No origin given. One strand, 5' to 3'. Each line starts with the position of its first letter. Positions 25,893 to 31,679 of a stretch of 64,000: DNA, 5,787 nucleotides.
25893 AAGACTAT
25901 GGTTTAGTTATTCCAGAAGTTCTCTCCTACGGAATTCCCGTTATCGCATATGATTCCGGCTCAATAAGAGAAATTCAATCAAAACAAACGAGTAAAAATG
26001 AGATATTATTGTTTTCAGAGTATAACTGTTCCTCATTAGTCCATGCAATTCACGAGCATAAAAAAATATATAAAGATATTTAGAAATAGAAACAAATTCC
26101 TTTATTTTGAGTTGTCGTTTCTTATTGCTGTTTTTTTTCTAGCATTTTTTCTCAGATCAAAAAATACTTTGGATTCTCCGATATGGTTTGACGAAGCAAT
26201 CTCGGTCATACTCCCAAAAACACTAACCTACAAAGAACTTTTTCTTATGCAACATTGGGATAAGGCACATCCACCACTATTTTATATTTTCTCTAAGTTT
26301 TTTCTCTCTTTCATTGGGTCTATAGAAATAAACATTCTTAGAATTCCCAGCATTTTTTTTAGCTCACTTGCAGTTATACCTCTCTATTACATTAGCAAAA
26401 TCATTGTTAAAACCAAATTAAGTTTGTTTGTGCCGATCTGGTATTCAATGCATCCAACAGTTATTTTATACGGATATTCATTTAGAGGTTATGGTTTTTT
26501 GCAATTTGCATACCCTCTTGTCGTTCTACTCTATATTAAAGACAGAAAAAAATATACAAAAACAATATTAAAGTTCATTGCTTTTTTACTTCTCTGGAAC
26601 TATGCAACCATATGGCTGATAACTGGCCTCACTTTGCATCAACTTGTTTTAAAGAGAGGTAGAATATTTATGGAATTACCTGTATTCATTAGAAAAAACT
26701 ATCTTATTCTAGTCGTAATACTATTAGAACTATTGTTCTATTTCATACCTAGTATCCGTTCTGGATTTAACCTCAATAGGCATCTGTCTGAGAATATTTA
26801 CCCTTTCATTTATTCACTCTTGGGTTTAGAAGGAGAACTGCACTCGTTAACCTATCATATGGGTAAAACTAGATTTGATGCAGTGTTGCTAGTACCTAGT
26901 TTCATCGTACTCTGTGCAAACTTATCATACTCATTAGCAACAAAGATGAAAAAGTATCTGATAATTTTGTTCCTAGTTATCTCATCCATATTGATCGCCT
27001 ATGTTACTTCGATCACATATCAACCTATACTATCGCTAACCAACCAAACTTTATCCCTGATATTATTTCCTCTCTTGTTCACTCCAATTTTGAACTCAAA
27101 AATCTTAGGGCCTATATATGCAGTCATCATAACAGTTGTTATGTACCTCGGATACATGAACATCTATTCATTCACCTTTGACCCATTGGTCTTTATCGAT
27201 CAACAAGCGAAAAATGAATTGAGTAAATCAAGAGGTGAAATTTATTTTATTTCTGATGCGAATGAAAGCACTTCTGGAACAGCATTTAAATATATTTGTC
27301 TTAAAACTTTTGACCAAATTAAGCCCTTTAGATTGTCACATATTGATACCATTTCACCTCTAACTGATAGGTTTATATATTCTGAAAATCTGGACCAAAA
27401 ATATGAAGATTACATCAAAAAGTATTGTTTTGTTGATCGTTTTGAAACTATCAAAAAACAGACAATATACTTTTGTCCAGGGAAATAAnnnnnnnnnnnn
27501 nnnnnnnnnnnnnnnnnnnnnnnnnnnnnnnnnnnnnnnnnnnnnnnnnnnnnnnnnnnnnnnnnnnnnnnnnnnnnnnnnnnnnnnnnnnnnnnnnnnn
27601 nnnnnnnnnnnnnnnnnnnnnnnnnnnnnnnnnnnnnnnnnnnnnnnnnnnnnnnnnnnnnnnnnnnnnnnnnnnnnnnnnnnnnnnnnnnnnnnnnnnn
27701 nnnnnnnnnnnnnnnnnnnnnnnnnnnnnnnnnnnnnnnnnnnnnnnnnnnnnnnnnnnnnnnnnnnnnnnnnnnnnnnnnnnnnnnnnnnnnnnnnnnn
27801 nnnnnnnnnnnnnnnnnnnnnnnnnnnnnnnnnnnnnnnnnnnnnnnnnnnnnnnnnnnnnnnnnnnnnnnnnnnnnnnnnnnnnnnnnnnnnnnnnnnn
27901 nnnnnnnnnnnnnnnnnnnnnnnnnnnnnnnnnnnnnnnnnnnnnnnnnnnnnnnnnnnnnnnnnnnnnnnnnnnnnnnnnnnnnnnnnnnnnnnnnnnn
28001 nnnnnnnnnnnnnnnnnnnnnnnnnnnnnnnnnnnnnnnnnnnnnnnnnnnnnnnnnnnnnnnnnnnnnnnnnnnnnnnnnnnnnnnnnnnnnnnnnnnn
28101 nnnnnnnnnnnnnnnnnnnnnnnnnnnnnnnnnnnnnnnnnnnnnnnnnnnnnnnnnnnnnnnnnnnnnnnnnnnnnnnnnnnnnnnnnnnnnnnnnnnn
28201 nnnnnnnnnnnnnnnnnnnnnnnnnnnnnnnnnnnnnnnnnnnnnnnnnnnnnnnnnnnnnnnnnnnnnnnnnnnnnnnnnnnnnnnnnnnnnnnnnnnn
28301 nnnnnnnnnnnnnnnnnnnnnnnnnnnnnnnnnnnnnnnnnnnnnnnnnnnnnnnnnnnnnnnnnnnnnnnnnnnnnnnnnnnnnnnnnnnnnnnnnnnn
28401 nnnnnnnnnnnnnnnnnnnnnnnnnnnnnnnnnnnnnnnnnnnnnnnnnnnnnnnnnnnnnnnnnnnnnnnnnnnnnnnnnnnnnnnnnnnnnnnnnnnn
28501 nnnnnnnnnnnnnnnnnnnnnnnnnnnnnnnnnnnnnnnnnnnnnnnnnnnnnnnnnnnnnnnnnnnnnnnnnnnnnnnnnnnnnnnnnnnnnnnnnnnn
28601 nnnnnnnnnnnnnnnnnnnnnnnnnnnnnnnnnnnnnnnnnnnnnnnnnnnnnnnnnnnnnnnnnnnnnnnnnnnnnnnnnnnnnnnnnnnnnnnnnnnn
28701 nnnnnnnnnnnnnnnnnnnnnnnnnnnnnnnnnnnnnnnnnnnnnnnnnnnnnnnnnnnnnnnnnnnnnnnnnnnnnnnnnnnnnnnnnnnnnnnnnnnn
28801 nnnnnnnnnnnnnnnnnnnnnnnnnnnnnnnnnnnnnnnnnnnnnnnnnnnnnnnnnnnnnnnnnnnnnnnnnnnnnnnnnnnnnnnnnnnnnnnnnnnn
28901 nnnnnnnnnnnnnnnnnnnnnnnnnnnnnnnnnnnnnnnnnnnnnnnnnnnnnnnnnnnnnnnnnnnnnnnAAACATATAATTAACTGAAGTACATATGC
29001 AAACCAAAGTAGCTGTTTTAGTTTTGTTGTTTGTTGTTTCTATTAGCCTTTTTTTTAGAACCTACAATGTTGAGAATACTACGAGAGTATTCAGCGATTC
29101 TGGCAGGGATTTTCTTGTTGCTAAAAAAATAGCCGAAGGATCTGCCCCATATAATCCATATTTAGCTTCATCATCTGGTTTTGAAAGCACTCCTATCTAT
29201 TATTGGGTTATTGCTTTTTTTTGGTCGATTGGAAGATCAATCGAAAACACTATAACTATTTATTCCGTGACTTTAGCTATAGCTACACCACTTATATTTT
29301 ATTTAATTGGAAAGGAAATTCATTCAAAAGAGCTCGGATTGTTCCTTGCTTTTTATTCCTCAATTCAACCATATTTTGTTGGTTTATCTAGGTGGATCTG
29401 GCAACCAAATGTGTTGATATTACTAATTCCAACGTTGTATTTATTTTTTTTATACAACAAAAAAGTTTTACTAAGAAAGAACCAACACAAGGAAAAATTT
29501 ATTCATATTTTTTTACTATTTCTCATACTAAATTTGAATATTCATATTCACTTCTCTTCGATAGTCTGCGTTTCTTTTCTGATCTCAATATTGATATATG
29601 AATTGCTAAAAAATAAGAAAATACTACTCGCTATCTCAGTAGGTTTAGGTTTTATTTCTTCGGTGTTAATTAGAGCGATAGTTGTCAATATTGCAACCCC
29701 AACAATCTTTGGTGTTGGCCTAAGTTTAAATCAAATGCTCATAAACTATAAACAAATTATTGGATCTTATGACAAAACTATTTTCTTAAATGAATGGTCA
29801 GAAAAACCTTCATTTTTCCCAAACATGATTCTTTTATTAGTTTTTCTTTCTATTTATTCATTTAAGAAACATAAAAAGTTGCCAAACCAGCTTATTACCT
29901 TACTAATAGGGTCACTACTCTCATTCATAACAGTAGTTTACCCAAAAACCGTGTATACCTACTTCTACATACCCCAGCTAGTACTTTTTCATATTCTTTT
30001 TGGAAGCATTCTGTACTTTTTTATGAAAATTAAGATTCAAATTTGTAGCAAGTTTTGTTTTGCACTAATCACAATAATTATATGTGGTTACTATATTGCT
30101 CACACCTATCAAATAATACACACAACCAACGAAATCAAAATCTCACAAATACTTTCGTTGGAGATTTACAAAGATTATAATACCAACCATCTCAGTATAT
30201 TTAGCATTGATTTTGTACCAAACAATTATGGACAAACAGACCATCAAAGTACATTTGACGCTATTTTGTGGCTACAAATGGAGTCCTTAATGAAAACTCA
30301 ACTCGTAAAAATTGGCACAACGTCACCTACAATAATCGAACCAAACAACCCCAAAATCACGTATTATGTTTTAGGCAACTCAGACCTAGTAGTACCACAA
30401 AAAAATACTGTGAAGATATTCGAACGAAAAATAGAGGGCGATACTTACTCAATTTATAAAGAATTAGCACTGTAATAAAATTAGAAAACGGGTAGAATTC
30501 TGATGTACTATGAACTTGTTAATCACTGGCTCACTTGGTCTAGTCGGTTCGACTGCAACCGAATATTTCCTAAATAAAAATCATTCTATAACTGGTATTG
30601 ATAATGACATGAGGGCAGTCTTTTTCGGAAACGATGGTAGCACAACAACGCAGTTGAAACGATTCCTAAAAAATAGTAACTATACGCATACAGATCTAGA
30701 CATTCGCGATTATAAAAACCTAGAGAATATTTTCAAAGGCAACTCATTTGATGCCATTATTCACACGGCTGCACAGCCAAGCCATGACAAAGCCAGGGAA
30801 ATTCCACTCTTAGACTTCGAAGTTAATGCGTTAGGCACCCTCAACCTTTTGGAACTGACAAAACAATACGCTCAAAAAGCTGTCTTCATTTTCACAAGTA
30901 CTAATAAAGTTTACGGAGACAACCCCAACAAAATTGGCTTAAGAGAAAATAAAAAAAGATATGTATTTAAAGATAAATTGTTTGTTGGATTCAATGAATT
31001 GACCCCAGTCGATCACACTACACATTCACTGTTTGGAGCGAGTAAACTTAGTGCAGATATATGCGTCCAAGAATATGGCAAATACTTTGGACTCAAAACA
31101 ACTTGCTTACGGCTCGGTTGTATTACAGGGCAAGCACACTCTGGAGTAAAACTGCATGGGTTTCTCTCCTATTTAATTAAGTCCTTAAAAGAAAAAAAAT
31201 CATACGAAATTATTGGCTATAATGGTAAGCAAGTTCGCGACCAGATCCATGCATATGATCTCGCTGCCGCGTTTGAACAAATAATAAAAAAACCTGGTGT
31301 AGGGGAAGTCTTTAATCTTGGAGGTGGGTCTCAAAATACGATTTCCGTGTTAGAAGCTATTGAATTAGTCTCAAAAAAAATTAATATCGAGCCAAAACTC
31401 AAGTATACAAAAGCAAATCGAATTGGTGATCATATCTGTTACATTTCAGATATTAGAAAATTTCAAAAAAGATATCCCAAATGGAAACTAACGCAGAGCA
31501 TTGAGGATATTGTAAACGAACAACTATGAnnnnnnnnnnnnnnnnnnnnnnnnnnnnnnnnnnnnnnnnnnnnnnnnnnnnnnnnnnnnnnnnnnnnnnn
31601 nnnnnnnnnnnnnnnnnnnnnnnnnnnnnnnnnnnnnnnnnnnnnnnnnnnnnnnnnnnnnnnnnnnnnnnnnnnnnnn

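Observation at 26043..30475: Three tandem PMT/ArnT-like GT-C membrane glycosyltransferase paralogs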

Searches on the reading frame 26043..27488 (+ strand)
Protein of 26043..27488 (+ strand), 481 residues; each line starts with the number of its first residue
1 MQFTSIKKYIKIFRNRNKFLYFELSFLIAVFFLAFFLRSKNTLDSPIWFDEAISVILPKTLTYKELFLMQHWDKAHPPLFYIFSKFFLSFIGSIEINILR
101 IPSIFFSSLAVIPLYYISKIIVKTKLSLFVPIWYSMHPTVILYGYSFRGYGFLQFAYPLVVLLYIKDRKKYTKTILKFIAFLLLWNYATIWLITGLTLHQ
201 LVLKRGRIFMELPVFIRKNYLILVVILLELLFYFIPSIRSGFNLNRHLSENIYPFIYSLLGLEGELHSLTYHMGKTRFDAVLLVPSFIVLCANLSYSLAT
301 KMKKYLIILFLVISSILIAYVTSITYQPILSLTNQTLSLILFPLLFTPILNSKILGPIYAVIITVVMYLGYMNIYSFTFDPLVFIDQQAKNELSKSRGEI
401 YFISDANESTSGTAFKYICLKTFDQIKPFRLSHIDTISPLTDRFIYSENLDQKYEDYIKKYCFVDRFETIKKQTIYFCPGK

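Call 3: search_protein_families(library=pfam, proteins=[window:26043-27488:+], max_evalue=0.1)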
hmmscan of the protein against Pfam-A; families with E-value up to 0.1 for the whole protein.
window:26043-27488:+ (481 aa): 0 families

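Call 4: search_protein_families(library=ncbifam, proteins=[window:26043-27488:+], max_evalue=0.1)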
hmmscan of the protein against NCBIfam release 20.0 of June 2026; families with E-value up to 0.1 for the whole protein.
window:26043-27488:+ (481 aa): 0 families

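Call 57: list_cluster_members(proteins=[window:26043-27488:+, window:27403-28971:+, window:27499-28971:+, window:28997-30475:+, window:12559-14379:-, window:3907-4350:-, window:30510-31529:+, window:25070-26083:+])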
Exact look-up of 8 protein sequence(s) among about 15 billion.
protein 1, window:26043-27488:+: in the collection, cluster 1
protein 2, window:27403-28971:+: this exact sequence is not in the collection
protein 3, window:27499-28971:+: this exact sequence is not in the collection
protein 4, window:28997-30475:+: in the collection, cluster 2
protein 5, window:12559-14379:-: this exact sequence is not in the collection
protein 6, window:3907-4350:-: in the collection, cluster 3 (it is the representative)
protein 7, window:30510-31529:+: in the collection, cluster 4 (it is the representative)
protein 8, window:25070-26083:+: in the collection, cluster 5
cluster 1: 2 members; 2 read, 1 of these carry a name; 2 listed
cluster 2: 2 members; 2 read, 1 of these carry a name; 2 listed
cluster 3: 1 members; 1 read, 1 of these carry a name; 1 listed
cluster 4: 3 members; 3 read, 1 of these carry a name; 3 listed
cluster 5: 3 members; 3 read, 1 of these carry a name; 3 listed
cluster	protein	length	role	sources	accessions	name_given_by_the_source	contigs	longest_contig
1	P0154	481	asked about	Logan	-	-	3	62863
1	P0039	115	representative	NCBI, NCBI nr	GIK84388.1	MAG: hypothetical protein BroJett025_10100 [Patescibacteria group bacterium]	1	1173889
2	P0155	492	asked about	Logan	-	-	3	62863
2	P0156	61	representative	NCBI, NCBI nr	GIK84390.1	MAG: hypothetical protein BroJett025_10120 [Patescibacteria group bacterium]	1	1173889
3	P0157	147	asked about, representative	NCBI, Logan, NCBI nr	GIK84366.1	MAG: SsrA-binding protein [Patescibacteria group bacterium]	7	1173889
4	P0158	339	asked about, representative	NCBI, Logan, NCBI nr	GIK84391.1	MAG: NAD-dependent epimerase [Patescibacteria group bacterium]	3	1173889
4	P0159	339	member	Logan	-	-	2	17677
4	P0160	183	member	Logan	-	-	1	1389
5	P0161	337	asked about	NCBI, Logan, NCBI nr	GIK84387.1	MAG: glycosyl transferase family 1 [Patescibacteria group bacterium]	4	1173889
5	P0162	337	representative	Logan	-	-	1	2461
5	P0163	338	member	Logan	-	-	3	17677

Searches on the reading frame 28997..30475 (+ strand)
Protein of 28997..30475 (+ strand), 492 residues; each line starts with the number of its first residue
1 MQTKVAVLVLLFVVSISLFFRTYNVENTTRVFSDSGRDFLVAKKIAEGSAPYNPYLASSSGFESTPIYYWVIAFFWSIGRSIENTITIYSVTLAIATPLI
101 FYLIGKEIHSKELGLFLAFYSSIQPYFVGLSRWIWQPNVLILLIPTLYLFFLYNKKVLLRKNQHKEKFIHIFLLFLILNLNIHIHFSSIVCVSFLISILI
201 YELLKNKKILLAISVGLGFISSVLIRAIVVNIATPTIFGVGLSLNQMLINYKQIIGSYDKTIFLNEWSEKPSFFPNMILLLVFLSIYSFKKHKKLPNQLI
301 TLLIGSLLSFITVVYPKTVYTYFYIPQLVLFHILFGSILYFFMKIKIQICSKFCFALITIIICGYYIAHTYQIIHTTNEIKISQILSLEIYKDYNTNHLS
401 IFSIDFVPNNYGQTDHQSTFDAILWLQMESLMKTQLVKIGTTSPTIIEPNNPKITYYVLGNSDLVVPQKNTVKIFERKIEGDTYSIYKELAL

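Call 3: search_protein_families(library=pfam, proteins=[window:28997-30475:+], max_evalue=0.1)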
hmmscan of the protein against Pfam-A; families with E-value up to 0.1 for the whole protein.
window:28997-30475:+ (492 aa): 1 family
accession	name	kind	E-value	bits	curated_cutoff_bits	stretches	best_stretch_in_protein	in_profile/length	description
PF13231.12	PMT_2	-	5.1e-06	27.2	26.1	1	65-225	3-159/160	Dolichyl-phosphate-mannose-protein mannosyltransferase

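Call 4: search_protein_families(library=ncbifam, proteins=[window:28997-30475:+], max_evalue=0.1)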
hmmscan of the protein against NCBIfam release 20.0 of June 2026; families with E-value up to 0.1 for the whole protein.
window:28997-30475:+ (492 aa): 0 families

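Call 12: find_homologous_proteins(query=window:28997-30475:+)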
Query window:28997-30475:+ (492 aa): 2 proteins with E <= 0.001 among 8000 candidates.
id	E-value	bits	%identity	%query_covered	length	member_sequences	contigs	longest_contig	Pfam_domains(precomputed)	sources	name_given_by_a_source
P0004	5.6e-79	285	39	93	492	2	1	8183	-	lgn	-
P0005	1.7e-5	42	33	41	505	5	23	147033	PF13231.13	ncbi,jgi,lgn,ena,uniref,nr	ncbi:hypothetical protein A2697_01020 [Candidatus Curtissbacteria bacterium RIFCSPHIGHO2_01_FULL_41_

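Call 26: find_encoding_contigs(protein=P0004, flank=10000, max_places=4)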
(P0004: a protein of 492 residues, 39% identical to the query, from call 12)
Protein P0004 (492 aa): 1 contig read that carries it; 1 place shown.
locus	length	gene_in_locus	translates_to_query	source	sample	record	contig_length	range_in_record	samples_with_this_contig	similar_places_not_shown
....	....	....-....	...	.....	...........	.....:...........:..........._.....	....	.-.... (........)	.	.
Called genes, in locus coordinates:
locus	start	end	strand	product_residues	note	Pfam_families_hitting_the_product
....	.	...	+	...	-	?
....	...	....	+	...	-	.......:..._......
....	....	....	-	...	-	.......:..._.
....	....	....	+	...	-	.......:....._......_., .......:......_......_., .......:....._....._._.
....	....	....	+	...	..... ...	-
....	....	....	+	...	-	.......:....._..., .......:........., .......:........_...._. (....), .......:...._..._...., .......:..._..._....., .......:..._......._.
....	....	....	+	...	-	?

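Call 43: search_protein_families(library=pfam, proteins=[P0004], max_evalue=0.1)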
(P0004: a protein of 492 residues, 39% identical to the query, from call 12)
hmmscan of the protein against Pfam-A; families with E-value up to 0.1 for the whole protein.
P0004 (492 aa): 1 family
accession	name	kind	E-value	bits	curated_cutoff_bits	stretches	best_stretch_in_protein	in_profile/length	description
PF13231.12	PMT_2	-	0.0012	19.5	26.1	1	75-231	2-156/160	Dolichyl-phosphate-mannose-protein mannosyltransferase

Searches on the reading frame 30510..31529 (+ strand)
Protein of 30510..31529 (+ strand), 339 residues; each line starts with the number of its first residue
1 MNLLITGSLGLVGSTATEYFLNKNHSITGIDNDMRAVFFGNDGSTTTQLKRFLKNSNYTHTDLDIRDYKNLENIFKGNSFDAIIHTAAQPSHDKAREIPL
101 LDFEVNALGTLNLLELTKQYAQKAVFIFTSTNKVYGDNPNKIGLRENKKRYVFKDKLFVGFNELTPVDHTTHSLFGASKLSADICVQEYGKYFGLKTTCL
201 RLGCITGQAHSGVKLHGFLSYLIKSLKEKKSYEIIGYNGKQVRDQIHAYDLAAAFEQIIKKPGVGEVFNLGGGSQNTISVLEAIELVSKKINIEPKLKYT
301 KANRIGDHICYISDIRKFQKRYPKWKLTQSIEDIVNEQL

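Call 17: search_protein_families(library=pfam, proteins=[window:30510-31529:+], max_evalue=0.01)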
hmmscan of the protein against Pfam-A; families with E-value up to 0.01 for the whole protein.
window:30510-31529:+ (339 aa): 6 families
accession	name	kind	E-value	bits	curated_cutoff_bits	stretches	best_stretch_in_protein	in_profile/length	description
PF01370.27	Epimerase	-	1.5e-39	136.3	20.9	1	4-271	2-240/240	NAD dependent epimerase/dehydratase family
PF16363.11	GDP_Man_Dehyd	-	7.4e-33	114.8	27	1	4-336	1-330/332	GDP-mannose 4,6 dehydratase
PF04321.23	RmlD_sub_bind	-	2.2e-14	53.6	27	1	1-272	1-214/287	RmlD substrate binding domain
PF07993.18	NAD_binding_4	-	1e-11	44.9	20.1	1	78-237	87-240/258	Male sterility protein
PF02719.21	Polysacc_synt_2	-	3.4e-08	33.5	20.2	1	4-134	2-131/293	Polysaccharide biosynthesis protein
PF01073.25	3Beta_HSD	-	1.1e-07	31.6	22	1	4-142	1-127/280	3-beta hydroxysteroid dehydrogenase/isomerase family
